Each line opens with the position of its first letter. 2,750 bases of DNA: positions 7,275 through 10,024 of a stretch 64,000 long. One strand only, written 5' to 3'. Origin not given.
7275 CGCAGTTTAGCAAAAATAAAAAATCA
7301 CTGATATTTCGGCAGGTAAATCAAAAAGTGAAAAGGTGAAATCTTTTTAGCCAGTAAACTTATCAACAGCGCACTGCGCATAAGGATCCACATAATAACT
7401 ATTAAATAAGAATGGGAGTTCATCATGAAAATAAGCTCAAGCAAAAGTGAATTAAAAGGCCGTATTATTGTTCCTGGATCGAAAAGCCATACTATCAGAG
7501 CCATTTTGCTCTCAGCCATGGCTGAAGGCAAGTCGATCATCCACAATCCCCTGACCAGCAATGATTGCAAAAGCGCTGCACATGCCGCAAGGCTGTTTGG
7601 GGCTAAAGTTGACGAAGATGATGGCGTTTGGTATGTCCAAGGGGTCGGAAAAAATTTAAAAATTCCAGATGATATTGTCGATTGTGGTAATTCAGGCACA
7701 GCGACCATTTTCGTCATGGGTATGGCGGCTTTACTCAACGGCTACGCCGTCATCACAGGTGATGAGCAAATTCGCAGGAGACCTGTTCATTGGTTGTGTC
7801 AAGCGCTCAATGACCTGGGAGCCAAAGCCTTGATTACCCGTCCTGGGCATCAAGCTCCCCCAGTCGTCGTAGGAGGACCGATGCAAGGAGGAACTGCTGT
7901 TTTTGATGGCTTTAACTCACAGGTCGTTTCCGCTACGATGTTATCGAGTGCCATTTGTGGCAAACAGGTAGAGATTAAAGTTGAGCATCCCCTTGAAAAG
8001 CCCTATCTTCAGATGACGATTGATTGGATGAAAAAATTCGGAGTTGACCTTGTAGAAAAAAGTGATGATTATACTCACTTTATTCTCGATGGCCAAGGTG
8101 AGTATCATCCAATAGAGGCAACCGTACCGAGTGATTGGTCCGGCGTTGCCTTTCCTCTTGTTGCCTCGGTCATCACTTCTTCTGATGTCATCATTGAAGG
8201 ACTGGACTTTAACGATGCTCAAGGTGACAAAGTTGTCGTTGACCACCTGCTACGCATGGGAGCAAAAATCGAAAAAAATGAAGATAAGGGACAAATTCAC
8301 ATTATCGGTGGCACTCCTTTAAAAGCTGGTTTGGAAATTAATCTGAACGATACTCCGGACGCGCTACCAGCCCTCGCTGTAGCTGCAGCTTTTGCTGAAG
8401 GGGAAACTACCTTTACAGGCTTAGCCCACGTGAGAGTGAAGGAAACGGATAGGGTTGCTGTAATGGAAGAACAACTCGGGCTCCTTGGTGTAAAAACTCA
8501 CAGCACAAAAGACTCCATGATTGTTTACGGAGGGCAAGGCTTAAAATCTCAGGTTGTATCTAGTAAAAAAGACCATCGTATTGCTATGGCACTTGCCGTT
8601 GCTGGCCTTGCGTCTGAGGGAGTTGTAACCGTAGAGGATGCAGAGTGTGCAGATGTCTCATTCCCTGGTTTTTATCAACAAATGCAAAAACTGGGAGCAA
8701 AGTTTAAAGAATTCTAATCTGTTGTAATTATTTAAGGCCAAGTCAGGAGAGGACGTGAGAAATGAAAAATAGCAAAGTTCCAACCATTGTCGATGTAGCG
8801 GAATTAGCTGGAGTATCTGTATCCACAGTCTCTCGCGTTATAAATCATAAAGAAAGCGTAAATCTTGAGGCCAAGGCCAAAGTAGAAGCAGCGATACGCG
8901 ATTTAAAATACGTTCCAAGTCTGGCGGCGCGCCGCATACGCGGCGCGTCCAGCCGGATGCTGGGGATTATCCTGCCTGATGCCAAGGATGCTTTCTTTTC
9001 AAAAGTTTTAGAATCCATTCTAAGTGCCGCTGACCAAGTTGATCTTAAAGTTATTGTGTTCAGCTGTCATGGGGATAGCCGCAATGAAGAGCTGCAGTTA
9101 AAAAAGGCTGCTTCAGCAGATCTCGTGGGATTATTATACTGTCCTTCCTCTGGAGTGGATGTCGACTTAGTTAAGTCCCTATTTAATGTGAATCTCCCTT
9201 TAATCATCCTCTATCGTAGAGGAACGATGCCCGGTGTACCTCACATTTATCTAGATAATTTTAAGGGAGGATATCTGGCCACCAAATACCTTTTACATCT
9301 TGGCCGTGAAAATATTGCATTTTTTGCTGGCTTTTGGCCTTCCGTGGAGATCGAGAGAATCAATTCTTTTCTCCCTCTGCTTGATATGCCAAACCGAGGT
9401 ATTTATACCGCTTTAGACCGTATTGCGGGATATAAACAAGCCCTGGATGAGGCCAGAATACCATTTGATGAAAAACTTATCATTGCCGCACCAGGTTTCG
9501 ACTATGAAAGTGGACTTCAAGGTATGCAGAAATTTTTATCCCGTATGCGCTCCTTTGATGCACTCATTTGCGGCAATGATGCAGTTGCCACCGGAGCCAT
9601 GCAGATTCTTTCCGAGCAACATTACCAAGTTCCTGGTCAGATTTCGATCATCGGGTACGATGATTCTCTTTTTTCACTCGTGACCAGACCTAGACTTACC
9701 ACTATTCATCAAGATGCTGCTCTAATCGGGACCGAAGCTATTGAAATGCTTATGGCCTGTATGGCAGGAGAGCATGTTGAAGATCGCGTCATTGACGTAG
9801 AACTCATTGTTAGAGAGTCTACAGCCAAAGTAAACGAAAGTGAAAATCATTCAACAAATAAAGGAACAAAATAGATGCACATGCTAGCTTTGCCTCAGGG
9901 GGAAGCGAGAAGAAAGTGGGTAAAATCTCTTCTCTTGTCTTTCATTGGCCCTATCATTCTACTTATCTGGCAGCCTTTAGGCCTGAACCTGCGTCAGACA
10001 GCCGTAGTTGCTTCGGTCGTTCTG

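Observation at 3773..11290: AT-richer island: TctCBA transporter, EPSP-synthase-like enzyme, LacI regulator and anion permease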

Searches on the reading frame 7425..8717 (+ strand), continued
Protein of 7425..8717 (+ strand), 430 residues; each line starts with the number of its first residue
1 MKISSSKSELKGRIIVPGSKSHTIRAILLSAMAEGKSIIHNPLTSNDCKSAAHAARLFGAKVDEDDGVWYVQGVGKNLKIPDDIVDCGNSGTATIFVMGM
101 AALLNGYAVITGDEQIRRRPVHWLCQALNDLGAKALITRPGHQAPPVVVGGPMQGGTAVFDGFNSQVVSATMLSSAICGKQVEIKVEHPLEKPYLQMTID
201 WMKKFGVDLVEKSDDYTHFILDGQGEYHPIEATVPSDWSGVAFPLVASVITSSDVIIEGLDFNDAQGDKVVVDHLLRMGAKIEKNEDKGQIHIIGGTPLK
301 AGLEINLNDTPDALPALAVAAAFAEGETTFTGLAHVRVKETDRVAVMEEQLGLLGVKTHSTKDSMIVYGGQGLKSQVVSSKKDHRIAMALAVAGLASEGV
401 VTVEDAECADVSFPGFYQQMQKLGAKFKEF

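Call 14: find_encoding_contigs(protein=P0023, flank=8000, max_places=2)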
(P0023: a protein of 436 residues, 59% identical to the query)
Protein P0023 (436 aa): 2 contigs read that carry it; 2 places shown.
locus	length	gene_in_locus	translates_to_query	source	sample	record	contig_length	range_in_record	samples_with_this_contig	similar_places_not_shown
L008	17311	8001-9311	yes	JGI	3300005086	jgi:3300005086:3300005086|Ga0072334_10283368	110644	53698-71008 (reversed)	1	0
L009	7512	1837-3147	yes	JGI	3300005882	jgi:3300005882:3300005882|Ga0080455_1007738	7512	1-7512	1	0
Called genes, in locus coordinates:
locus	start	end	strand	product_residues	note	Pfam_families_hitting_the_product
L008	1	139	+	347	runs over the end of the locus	PF08240:ADH_N, PF16912:Glu_dehyd_C, PF00107:ADH_zinc_N, PF13602:ADH_zinc_N_2 (weak)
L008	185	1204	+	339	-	PF03480:DctP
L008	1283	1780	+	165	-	PF04290:DctQ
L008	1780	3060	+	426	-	PF06808:DctM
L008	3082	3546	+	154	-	PF03479:PCC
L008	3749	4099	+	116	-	PF04020:Phage_holin_4_2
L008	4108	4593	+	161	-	PF00583:Acetyltransf_1, PF13527:Acetyltransf_9, PF13673:Acetyltransf_10 (weak), PF13508:Acetyltransf_7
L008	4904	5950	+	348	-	PF03401:TctC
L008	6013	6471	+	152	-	PF07331:TctB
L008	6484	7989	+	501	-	PF01970:TctA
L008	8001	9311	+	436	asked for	PF00275:EPSP_synthase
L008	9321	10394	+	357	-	PF00356:LacI, PF00532:Peripla_BP_1, PF13407:Peripla_BP_4, PF13377:Peripla_BP_3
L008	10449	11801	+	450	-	PF00939:Na_sulph_symp, PF03600:CitMHS (faint)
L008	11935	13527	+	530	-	PF21623:HK_sensor_dom_bact, PF00990:GGDEF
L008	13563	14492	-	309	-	PF00561:Abhydrolase_1, PF12146:Hydrolase_4, PF12697:Abhydrolase_6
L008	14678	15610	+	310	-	PF01545:Cation_efflux, PF16916:ZT_dimer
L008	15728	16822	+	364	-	PF00465:Fe-ADH, PF13685:Fe-ADH_2, PF25137:ADH_Fe_C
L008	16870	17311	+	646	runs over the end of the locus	PF26965:MimR_N, PF01590:GAF (weak), PF00158:Sigma54_activat, PF14532:Sigma54_activ_2, PF25601:AAA_lid_14, PF02954:HTH_8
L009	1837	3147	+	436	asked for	PF00275:EPSP_synthase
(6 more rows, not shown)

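Call 15: find_encoding_contigs(protein=P0081, flank=8000, max_places=2)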
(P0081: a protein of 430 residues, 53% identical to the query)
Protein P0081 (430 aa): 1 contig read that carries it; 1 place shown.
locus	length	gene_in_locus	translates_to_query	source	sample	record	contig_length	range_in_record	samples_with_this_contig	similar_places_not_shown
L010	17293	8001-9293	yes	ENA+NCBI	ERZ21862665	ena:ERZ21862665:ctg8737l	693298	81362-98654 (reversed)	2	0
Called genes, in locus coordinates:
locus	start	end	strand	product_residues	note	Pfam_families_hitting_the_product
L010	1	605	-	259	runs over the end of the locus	PF25601:AAA_lid_14, PF02954:HTH_8 (weak)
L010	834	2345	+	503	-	PF00496:SBP_bac_5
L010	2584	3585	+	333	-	PF19300:BPD_transp_1_N, PF00528:BPD_transp_1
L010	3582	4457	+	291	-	PF12911:OppC_N, PF00528:BPD_transp_1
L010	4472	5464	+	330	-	PF00005:ABC_tran, PF08352:oligo_HPY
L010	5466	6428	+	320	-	PF00005:ABC_tran, PF13304:AAA_21 (faint), PF08352:oligo_HPY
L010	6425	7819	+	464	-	PF03972:MmgE_PrpD_N, PF19305:MmgE_PrpD_C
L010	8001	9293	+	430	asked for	PF00275:EPSP_synthase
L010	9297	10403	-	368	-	PF00356:LacI, PF00532:Peripla_BP_1, PF13407:Peripla_BP_4, PF13377:Peripla_BP_3, PF00532:Peripla_BP_1 (weak)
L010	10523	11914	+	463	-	PF00939:Na_sulph_symp, PF03600:CitMHS (faint)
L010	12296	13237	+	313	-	PF00389:2-Hacid_dh, PF02826:2-Hacid_dh_C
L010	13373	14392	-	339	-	PF00126:HTH_1, PF03466:LysR_substrate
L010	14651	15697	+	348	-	PF08240:ADH_N, PF16912:Glu_dehyd_C, PF00107:ADH_zinc_N, PF13602:ADH_zinc_N_2 (weak)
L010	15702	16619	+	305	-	PF00528:BPD_transp_1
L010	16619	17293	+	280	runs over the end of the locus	PF00528:BPD_transp_1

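Call 17: find_related_loci(query=A1, collection=genome_contigs, flank=10000)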
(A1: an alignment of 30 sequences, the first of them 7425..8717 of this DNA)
Query A1 (430 aa) in genome_contigs; peptide patterns used: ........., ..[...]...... (x = any residue, [..] = any of these).
600 stretches matched a pattern (row limit reached: there are more); 596 encode a relative of the query (tblastn E <= 1e-3); the best 80 are kept; 80 distinct loci.
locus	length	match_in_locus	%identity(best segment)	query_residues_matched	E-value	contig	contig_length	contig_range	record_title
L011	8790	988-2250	57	5-425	2e-159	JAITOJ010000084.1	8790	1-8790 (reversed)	MAG: Treponema sp. isolate Po218_bin51 k119_1000876, whole genome shotgun sequence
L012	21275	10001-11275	55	1-425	8e-158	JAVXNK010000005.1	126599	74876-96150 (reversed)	MAG: Angelakisella sp. isolate CGS6M2-bin29 NODE_87_length_126599_cov_13.180325, whole genome shotgun sequence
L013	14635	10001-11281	55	1-428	4e-154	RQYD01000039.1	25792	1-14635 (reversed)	Clostridiales bacterium COT073_COT-073 scaffold_38, whole genome shotgun sequence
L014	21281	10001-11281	54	1-427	3e-153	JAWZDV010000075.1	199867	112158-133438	MAG: Bacteroides thetaiotaomicron isolate S_839 X595_NODE_43_length_199867_cov_10.434839, whole genome shotgun sequence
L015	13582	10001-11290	52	1-428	6e-149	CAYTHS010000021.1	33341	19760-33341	MAG TPA_asm: uncultured Oscillospiraceae bacterium isolate SRP241341_co1_196 genome assembly, contig: NODE_1552_length_3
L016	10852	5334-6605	53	1-425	6e-149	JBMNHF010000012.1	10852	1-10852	MAG: Oscillospiraceae bacterium isolate SBF912LR0HQ0115 contig_54304, whole genome shotgun sequence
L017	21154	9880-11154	53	1-425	1e-148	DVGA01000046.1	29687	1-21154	MAG TPA_asm: Candidatus Scatomorpha intestinavium isolate ChiBcolR7-354 ChiBcolR7__C49103_L29687_SRR6323178, whole genom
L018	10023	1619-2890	52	1-425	5e-148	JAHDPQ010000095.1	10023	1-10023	MAG: Oscillospiraceae bacterium isolate SM1-B17.1 k141_47751, whole genome shotgun sequence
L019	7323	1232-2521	52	1-430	5e-143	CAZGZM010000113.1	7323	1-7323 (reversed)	MAG TPA_asm: uncultured Thermotogaceae bacterium isolate binchicken_co42_420 genome assembly, contig: NODE_18546_length_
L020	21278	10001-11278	53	1-428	8e-143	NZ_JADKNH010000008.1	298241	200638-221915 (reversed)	Fusibacter ferrireducens strain Q10-2 NODE_8_length_298241_cov_39.077781, whole genome shotgun sequence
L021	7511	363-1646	53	1-428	1e-142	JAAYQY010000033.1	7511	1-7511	MAG: Spirochaetales bacterium isolate AS23ysBPME_120 28655_AS23, whole genome shotgun sequence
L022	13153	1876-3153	51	1-427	7e-142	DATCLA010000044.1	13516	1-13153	MAG TPA_asm: Bacillota bacterium isolate SMAG_U7110 k141_844206, whole genome shotgun sequence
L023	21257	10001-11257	50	8-428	4e-140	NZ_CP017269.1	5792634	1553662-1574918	Geosporobacter ferrireducens strain IRF9 chromosome, complete genome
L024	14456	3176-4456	53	1-428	1e-137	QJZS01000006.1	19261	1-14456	MAG: Spirochaetales bacterium isolate SZUA-352 scaffold_13434, whole genome shotgun sequence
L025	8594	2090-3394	51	1-428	2e-137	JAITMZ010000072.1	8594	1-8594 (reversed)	MAG: Spirochaetaceae bacterium isolate Po218_bin106 k119_33294, whole genome shotgun sequence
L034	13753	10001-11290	48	1-429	4e-128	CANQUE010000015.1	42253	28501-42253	MAG: uncultured Oscillospiraceae bacterium isolate Lapin-008__bin67 genome assembly, contig: Lapin-008__NODE_1103_length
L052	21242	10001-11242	43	9-428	1e-108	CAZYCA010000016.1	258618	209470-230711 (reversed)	MAG TPA_asm: uncultured bacterium isolate SRP231805_co4_45 genome assembly, contig: k141_275316, whole genome shotgun se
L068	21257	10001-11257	43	1-427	2e-106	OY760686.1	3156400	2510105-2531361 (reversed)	MAG: Spirochaetota bacterium isolate b615e79e-4617-45ea-95f9-f7a736470f88 genome assembly, chromosome: 1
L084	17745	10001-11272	41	1-428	2e-104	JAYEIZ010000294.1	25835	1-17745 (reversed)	MAG: Nanoarchaeota archaeon isolate MAG177 MAG177_294, whole genome shotgun sequence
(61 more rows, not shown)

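Call 62: search_protein_families(library=pfam, proteins=[L017:7127-8512:+, L020:3995-4798:+, L020:16188-17006:+, L016:9163-9996:-, L034:3231-4412:+, L068:11276-11668:+, L052:11294-12451:+, L007:3832-4701:+, L020:17057-17821:+, L084:5870-6883:+], max_evalue=0.001)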
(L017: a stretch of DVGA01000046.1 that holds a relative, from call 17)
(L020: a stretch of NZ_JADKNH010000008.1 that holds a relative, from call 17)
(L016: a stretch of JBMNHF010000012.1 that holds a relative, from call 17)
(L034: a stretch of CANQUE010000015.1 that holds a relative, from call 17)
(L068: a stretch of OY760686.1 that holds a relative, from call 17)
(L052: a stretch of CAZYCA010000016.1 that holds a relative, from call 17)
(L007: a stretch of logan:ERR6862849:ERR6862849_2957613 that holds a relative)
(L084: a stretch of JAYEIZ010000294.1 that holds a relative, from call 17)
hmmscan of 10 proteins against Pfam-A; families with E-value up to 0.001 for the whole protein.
L017:7127-8512:+ (461 aa): 2 families
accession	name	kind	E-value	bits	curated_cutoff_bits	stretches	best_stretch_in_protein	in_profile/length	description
PF03972.19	MmgE_PrpD_N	-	1.2e-38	133.1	32.1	1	10-244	1-235/244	MmgE/PrpD N-terminal domain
PF19305.4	MmgE_PrpD_C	-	6.2e-32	111.2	32.1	1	275-437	1-165/173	MmgE/PrpD C-terminal domain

L020:3995-4798:+ (267 aa): 1 family
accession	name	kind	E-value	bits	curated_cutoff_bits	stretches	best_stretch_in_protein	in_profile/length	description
PF01261.30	AP_endonuc_2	-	5e-18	66.1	31.1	1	23-241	3-230/249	Xylose isomerase-like TIM barrel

L020:16188-17006:+ (272 aa): 6 families
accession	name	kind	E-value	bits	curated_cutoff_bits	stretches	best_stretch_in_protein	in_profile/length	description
PF01202.28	SKI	-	1.6e-48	165.3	22.1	1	99-256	1-158/159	Shikimate kinase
PF01817.26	CM_2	-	1.5e-14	54.4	27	1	7-84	1-79/80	Chorismate mutase type II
PF13238.12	AAA_18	-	1.7e-10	41.8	29.4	1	93-206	1-113/128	AAA domain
PF13671.12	AAA_33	-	0.00012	22.9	27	1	93-203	2-117/143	AAA domain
PF14493.12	HTH_40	-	0.00013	22.7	27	0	103-154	26-78/89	Helix-turn-helix domain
PF01121.26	CoaE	-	0.00016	21.8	27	0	93-145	3-57/180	Dephospho-CoA kinase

L016:9163-9996:- (277 aa): 6 families
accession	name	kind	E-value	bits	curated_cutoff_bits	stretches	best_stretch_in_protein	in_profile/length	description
PF00037.32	Fer4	-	7.1e-07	29.2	21.1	1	212-231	5-24/24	4Fe-4S binding domain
PF12837.12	Fer4_6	-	5.7e-05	23.3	25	1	212-230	6-24/24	4Fe-4S binding domain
PF12797.12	Fer4_2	-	0.00017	21.8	24.5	1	212-227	7-22/22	4Fe-4S binding domain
PF12838.12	Fer4_7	-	0.00036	21.4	27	0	215-262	2-45/52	4Fe-4S dicluster domain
PF25160.1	LdpA_Fe-S-bd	-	0.0007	19.8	27.6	0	211-231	24-44/49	LdpA Fe-S cluster-binding domain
PF13484.11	Fer4_16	-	0.00085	20.5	30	0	215-262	2-60/66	4Fe-4S double cluster binding domain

L034:3231-4412:+ (393 aa): 1 family
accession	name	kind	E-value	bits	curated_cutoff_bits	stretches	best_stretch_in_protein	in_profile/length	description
PF00155.27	Aminotran_1_2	-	1.4e-51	176.2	19.7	1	56-382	34-359/361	Aminotransferase class I and II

L068:11276-11668:+ (130 aa): 1 family
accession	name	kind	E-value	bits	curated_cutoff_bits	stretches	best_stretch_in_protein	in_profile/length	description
PF07736.16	CM_1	-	2.4e-45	154.1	27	1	4-119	1-116/116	Chorismate mutase type I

L052:11294-12451:+ (385 aa): 1 family
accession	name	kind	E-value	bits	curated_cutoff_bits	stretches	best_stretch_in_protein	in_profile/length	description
PF01264.26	Chorismate_synt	-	1.9e-113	379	27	1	10-362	1-326/327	Chorismate synthase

L007:3832-4701:+ (289 aa): 4 families
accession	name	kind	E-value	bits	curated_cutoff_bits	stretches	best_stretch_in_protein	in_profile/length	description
PF08501.16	Shikimate_dh_N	-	2.1e-29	102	27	1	17-99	1-83/83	Shikimate dehydrogenase substrate binding domain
PF18317.6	SDH_C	-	8.5e-12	45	25.8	1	257-285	1-29/31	Shikimate 5'-dehydrogenase C-terminal domain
PF01488.26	Shikimate_DH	-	1.1e-08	35.7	24.3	1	126-234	9-111/138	Shikimate / quinate 5-dehydrogenase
PF03435.24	Sacchrp_dh_NADP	-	0.00013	22.7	25.1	0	132-206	1-76/129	Saccharopine dehydrogenase NADP binding domain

L020:17057-17821:+ (254 aa): 1 family
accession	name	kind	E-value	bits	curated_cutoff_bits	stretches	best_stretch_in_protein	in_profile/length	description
PF01487.21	DHquinase_I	-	5e-73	246.4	22.2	1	21-247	2-230/230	Type I 3-dehydroquinase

L084:5870-6883:+ (337 aa): 3 families
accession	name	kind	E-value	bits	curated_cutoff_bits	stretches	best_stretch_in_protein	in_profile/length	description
PF00793.26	DAHP_synth_1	-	6.1e-79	265.1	25.5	1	87-327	9-265/270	DAHP synthetase I family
PF18152.6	DAHP_snth_FXD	-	6.2e-20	71.2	27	1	1-67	1-67/67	DAHP synthase ferredoxin-like domain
PF03102.20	NeuB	-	1.1e-12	48.4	22.1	1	146-336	57-239/241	NeuB family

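Call 66: search_dna_similar(query=window:7425-8717:+, collection=plasmids, mode=protein, max_rows=10)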
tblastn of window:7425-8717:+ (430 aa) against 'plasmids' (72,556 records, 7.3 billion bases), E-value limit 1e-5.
Records with a match: 94; places in all: 97; records where one place covers at least 80% of the query: 87.
Best place of each record, by identity: <60% 94.
By first word of the organism name: Escherichia 9; Streptomyces 7; Thioclava 5; Sinorhizobium 4; Burkholderia 4; Pseudomonas 4; Cytobacillus 4; Klebsiella 3; Acinetobacter 3; Ralstonia 3; and 44 more.
By predicted mobility (MOB-suite, as given by PLSDB): non-mobilizable 77; conjugative 10; mobilizable 7.
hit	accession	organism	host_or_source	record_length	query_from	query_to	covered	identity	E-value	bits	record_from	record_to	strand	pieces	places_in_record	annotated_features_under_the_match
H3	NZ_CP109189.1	Streptomyces sp. NBC_01708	-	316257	14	423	95%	34.0%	1e-40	161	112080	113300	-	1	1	aroA: 3-phosphoshikimate 1-carboxyvinyltransferase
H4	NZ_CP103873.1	Herbaspirillum huttiense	tea plant,single cell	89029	10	430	98%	32.7%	7e-37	150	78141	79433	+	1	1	aroA: 3-phosphoshikimate 1-carboxyvinyltransferase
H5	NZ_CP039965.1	Pseudorhodobacter turbinis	single bacterial isolate,Turban shell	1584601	3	429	99%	32.0%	2e-35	146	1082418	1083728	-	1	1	record has no annotation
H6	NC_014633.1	Ilyobacter polytropus DSM 2926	marine mud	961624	1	426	99%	31.5%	5e-41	162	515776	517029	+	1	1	aroA: 3-phosphoshikimate 1-carboxyvinyltransferase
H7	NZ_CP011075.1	Brevibacillus laterosporus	Oryza sativa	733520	9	416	95%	32.3%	4e-33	139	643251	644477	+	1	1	aroA: 3-phosphoshikimate 1-carboxyvinyltransferase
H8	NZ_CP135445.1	Thioclava sp. FTW29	-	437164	1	427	99%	30.9%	1e-35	147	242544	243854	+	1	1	aroA: 3-phosphoshikimate 1-carboxyvinyltransferase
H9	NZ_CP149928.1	Thioclava sp. GXIMD4216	pure culture,mangrove soil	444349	1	427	99%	30.9%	3e-35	146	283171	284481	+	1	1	aroA: 3-phosphoshikimate 1-carboxyvinyltransferase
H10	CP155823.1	Thioclava sp. 'Guangxiensis'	Bruguiera gymnorhiza,pure ...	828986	1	427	99%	30.9%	2e-34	143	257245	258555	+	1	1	aroA: 3-phosphoshikimate 1-carboxyvinyltransferase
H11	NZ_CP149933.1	Thioclava sp. GXIMD2076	pure culture,conch meat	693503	1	427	99%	30.9%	2e-34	143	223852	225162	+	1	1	aroA: 3-phosphoshikimate 1-carboxyvinyltransferase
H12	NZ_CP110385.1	Tritonibacter mobilis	-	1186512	4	425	98%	31.2%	2e-32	138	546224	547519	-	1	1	record has no annotation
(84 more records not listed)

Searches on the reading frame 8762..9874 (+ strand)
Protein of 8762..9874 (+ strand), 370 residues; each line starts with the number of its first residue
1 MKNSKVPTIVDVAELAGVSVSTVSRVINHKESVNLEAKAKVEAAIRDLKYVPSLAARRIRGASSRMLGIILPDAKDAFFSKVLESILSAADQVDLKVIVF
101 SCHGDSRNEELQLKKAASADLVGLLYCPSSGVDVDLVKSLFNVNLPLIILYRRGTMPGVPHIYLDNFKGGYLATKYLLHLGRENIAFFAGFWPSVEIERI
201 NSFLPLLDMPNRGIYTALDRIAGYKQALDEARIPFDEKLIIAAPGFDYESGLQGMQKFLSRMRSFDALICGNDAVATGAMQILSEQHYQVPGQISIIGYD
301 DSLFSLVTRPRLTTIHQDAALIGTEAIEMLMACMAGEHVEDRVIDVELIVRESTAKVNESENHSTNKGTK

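Call 6: search_protein_families(library=pfam, proteins=[window:8762-9874:+])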
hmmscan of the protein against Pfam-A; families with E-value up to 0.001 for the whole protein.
window:8762-9874:+ (370 aa): 4 families
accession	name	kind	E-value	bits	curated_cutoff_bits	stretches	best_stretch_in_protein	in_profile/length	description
PF13377.12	Peripla_BP_3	-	9.9e-26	91.2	26.5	1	175-354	2-167/167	Periplasmic binding protein-like domain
PF00532.27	Peripla_BP_1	-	6.5e-23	82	22.2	1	66-349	3-278/281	Periplasmic binding proteins and sugar binding domain of LacI family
PF00356.27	LacI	-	1.3e-17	63.7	27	1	8-53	1-46/46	Bacterial regulatory proteins, lacI family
PF13407.12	Peripla_BP_4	-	6.5e-11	42.7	35.1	1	68-337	2-257/258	Periplasmic binding protein domain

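Call 7: search_protein_families(library=ncbifam, proteins=[window:8762-9874:+])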
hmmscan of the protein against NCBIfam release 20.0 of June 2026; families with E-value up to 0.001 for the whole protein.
window:8762-9874:+ (370 aa): 19 families
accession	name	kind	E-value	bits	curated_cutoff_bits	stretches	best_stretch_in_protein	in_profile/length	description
NF047341.1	lactose_RbsR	equivalog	5.6e-56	190.3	382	1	8-356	4-330/331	ribose utilization transcriptional repressor RbsR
NF007979.0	PRK10703.1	equivalog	4.9e-52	177.1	501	1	8-359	3-336/341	HTH-type transcriptional repressor PurR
NF008269.0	PRK11041.1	equivalog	1.4e-51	175.6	436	2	220-357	202-340/342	DNA-binding transcriptional regulator CytR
NF007075.0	PRK09526.1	subfamily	2.2e-51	174.8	340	2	206-363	186-340/358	LacI family DNA-binding transcriptional regulator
NF008002.0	PRK10727.1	equivalog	8.9e-51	173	557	1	7-364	2-339/341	HTH-type transcriptional regulator GalR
NF052440.1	TransRegGNTRPSEAE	equivalog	7e-49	166.7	400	2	5-191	4-189/333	HTH-type transcriptional regulator GntR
NF007743.0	PRK10423.1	equivalog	2.3e-44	151.9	531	1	8-353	3-329/330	ribose operon transcriptional repressor RbsR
TIGR01481.1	ccpA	equivalog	3.7e-40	138.3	442.35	1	8-344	4-317/330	catabolite control protein A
NF007706.0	PRK10401.1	equivalog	2.5e-37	128.9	555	2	8-189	3-183/346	HTH-type transcriptional regulator GalS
NF007449.0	PRK10014.1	subfamily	1.3e-33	116.5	310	2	3-195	3-195/342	Mal regulon transcriptional regulator MalI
NF047913.1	TransRegIdnR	equivalog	2.8e-31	109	500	2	1-189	1-187/331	DNA-binding transcriptional regulator IdnR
NF051853.1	TransRegUriRCory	equivalog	3.4e-31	108.6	550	2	7-190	1-183/327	transcriptional regulator UriR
TIGR02417.1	fruct_sucro_rep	subfamily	1.8e-24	86.6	389.55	2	8-155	1-151/327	D-fructose-responsive transcription factor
NF011563.0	PRK14987.1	equivalog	2.5e-23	82.8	433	2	4-127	3-126/331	gluconate operon transcriptional repressor GntR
TIGR02405.1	trehalos_R_Ecol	equivalog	3.3e-23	82.5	357.35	1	8-344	3-306/311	trehalose operon repressor TreR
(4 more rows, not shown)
